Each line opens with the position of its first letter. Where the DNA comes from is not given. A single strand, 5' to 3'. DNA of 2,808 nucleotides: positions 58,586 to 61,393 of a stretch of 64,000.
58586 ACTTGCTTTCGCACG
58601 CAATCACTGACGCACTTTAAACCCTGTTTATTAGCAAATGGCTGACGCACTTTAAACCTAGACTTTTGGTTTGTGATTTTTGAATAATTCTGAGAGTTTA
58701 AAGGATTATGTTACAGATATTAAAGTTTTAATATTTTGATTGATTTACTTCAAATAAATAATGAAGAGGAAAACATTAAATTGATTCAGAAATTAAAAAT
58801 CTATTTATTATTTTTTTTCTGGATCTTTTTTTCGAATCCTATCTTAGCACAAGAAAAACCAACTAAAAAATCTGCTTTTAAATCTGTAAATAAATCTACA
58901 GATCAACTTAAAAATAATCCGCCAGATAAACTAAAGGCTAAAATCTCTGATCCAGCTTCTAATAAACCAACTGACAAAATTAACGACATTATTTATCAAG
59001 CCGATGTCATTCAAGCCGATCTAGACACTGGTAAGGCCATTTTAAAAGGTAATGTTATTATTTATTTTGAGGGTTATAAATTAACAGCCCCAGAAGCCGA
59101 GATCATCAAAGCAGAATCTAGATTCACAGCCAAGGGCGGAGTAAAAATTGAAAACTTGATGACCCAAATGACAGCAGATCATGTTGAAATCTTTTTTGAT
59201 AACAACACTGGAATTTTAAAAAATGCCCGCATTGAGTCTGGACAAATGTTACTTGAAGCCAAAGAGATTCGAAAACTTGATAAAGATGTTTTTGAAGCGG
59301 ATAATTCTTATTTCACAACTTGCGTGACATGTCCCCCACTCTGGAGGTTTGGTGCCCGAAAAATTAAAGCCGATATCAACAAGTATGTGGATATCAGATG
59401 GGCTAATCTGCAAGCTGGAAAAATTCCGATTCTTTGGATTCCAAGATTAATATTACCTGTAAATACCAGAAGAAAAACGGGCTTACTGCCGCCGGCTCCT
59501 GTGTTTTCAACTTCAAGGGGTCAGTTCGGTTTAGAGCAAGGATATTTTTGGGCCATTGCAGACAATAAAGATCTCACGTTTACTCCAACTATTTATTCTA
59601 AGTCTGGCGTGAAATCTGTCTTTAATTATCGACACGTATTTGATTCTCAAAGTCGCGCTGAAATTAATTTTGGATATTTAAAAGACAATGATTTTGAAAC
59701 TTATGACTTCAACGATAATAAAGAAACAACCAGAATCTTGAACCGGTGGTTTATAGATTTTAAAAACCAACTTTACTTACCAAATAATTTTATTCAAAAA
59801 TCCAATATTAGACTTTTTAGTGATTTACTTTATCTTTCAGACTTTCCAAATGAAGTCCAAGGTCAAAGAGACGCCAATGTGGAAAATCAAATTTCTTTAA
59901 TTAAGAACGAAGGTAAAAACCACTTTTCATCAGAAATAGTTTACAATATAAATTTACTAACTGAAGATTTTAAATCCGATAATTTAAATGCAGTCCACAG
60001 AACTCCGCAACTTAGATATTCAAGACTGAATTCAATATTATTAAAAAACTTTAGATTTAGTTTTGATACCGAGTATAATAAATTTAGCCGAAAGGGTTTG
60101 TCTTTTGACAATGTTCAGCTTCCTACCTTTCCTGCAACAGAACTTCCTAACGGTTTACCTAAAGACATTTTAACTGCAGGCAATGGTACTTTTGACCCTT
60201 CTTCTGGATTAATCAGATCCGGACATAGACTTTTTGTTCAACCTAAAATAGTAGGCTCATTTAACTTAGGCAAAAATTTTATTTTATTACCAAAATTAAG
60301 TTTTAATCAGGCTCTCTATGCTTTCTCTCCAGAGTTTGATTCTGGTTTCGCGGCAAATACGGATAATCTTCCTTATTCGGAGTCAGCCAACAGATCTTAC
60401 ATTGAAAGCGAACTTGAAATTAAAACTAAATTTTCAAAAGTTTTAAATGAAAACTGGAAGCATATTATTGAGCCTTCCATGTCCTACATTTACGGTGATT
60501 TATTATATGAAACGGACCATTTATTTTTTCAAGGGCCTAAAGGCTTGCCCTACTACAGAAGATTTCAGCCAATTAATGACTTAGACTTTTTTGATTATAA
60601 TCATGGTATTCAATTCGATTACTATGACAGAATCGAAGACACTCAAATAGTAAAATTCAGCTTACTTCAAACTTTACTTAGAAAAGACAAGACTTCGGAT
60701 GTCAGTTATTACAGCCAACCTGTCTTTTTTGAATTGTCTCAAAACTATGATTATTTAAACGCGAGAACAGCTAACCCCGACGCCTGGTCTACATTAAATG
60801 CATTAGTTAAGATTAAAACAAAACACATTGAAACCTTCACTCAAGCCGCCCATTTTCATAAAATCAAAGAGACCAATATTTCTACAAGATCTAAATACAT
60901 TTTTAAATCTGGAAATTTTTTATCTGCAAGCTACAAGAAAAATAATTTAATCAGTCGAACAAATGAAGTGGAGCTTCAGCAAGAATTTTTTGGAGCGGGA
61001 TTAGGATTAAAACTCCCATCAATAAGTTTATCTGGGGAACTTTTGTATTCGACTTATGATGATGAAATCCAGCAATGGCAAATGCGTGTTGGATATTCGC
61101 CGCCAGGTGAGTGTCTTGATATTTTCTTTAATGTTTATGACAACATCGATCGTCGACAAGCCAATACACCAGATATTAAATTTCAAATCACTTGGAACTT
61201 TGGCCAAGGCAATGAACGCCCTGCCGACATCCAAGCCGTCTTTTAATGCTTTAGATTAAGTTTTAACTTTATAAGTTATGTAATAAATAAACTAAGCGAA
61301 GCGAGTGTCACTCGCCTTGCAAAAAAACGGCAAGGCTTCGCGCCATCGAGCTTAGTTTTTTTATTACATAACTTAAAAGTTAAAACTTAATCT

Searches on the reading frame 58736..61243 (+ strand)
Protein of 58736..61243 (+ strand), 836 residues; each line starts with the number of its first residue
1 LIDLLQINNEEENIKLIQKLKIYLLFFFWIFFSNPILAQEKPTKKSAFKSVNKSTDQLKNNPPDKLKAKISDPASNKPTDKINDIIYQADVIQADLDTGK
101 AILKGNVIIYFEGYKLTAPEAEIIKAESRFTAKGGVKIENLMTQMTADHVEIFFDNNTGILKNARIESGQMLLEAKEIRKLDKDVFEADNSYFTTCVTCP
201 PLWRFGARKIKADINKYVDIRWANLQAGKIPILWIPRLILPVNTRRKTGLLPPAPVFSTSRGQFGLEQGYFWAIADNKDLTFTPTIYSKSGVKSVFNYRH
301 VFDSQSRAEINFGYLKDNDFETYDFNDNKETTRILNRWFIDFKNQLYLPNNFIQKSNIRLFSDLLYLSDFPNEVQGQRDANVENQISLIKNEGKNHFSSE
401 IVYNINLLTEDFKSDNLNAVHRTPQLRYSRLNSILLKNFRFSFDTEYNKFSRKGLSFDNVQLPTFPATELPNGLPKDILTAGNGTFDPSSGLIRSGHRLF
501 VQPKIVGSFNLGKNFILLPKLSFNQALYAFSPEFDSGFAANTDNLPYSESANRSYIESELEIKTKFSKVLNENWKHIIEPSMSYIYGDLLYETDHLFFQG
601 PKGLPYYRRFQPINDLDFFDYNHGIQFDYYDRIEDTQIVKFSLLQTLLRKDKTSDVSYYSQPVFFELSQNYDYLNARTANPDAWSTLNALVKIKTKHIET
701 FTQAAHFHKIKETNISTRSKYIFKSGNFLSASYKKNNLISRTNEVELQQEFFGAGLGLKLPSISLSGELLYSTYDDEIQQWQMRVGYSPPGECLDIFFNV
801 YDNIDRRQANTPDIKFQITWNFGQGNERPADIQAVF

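Call 34: search_protein_families(library=pfam, proteins=[window:58736-61243:+], max_evalue=0.001)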
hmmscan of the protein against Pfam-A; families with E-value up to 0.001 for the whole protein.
window:58736-61243:+ (836 aa): 1 family
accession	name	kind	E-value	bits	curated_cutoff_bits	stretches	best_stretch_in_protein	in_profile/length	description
PF03968.19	LptD_N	-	0.00015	22.4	20.4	1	88-179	3-106/113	LptA/(LptD N-terminal domain) LPS transport protein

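Call 60: find_homologous_proteins(query=window:58736-61243:+, max_evalue=1e-50)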
Query window:58736-61243:+ (836 aa): 22 proteins with E <= 1e-50 among 8000 candidates.
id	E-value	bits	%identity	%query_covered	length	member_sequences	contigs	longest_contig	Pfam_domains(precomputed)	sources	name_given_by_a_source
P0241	0.0e+0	1911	100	100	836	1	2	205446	-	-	-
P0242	0.0e+0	1454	81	91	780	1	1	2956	-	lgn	-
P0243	0.0e+0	1453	82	90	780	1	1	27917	-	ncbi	-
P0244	0.0e+0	1387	77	92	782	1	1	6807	-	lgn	-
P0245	0.0e+0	1256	70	93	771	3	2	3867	-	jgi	jgi:LPS-assembly protein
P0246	0.0e+0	1234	65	98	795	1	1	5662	-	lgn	-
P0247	0.0e+0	1213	67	92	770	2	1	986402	PF04453.21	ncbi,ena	-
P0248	0.0e+0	1208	67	91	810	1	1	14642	PF04453.21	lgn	-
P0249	0.0e+0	1173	66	91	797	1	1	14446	PF04453.21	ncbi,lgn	-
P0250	0.0e+0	1163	65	91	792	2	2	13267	-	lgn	-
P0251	0.0e+0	1162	65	91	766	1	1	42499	-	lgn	-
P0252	0.0e+0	1146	64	91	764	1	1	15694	-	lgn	-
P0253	2.0e-295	1000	58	91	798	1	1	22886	-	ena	-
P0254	2.4e-292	990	57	91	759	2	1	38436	-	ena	-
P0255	6.6e-268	909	51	92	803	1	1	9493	-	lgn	-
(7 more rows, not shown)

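Call 61: find_encoding_contigs(protein=P0243, flank=10000, max_places=3)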
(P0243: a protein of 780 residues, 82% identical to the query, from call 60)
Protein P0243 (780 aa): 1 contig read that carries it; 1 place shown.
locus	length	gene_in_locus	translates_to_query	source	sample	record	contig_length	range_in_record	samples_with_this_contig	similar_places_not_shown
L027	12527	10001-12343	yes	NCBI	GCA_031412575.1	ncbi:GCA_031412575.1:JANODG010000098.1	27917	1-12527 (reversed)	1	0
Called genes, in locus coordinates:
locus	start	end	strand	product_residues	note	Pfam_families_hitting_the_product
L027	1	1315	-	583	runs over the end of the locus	PF03485:Arg_tRNA_synt_N, PF00750:tRNA-synt_1d, PF05746:DALR_1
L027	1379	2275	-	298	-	PF14237:GYF_2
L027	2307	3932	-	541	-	PF04187:Cofac_haem_bdg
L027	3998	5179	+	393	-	PF07884:VKOR, PF13462:Thioredoxin_4, PF01323:DSBA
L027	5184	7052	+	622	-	PF05977:MFS_3, PF07690:MFS_1, PF01553:Acyltransferase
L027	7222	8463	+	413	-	PF27605:ODF2_C (faint)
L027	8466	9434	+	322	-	PF01544:CorA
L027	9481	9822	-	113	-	PF01740:STAS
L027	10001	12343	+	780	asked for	-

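Call 62: find_encoding_contigs(protein=P0247, flank=10000, max_places=3)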
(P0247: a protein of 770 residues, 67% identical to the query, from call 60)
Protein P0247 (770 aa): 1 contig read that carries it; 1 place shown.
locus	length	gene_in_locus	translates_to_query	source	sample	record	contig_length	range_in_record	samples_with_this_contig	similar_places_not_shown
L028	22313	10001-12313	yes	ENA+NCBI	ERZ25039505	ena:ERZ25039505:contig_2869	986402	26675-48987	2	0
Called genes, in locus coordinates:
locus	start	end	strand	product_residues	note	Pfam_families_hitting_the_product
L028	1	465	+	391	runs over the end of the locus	PF00108:Thiolase_N, PF02803:Thiolase_C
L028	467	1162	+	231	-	PF01144:CoA_trans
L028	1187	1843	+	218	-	PF01144:CoA_trans, PF13336:AcetylCoA_hyd_C (weak)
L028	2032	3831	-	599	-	PF03485:Arg_tRNA_synt_N, PF00750:tRNA-synt_1d, PF05746:DALR_1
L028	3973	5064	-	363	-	PF14237:GYF_2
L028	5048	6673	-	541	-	PF04187:Cofac_haem_bdg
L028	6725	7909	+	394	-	PF07884:VKOR, PF01323:DSBA, PF13462:Thioredoxin_4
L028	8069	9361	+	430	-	PF24161:CCDC39 (faint)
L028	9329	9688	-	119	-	PF01740:STAS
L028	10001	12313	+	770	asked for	PF04453:LptD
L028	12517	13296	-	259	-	PF20772:TACO1_YebC_N, PF01709:Transcrip_reg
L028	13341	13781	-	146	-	PF02657:SufE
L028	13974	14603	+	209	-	PF00163:Ribosomal_S4, PF01479:S4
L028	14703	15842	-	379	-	-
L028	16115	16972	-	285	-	-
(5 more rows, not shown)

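Call 90: find_encoding_contigs(protein=P0244, flank=10000, max_places=2)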
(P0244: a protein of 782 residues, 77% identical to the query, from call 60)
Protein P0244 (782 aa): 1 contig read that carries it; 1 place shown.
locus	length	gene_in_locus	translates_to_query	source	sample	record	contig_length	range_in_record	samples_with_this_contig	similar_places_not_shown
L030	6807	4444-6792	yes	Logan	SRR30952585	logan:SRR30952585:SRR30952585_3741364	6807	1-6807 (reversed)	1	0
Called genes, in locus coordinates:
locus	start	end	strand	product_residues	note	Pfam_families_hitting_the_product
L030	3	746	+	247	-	?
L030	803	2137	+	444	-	-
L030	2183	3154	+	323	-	PF01544:CorA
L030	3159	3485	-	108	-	-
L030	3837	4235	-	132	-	PF01740:STAS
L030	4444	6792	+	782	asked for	-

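Call 91: find_encoding_contigs(protein=P0251, flank=10000, max_places=2)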
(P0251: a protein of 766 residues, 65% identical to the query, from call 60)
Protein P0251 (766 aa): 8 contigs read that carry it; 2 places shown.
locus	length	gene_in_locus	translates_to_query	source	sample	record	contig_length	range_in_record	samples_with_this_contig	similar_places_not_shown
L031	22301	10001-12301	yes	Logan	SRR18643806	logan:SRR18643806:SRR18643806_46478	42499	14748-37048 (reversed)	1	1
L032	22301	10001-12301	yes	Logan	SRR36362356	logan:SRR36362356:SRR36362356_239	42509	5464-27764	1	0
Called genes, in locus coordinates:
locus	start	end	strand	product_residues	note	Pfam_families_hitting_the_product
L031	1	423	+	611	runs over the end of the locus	PF00512:HisKA, PF02518:HATPase_c, PF00072:Response_reg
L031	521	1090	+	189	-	-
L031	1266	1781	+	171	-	-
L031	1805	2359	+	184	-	-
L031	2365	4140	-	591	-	PF03485:Arg_tRNA_synt_N, PF00750:tRNA-synt_1d, PF05746:DALR_1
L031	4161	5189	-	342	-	PF14237:GYF_2 (weak)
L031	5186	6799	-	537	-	PF04187:Cofac_haem_bdg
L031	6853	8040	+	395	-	PF07884:VKOR, PF01323:DSBA, PF13462:Thioredoxin_4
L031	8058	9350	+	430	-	-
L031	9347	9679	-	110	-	PF01740:STAS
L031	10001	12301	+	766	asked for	-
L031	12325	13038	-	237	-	PF20772:TACO1_YebC_N, PF01709:Transcrip_reg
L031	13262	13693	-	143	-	PF02657:SufE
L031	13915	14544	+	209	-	PF00163:Ribosomal_S4, PF01479:S4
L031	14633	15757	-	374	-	-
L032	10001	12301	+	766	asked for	-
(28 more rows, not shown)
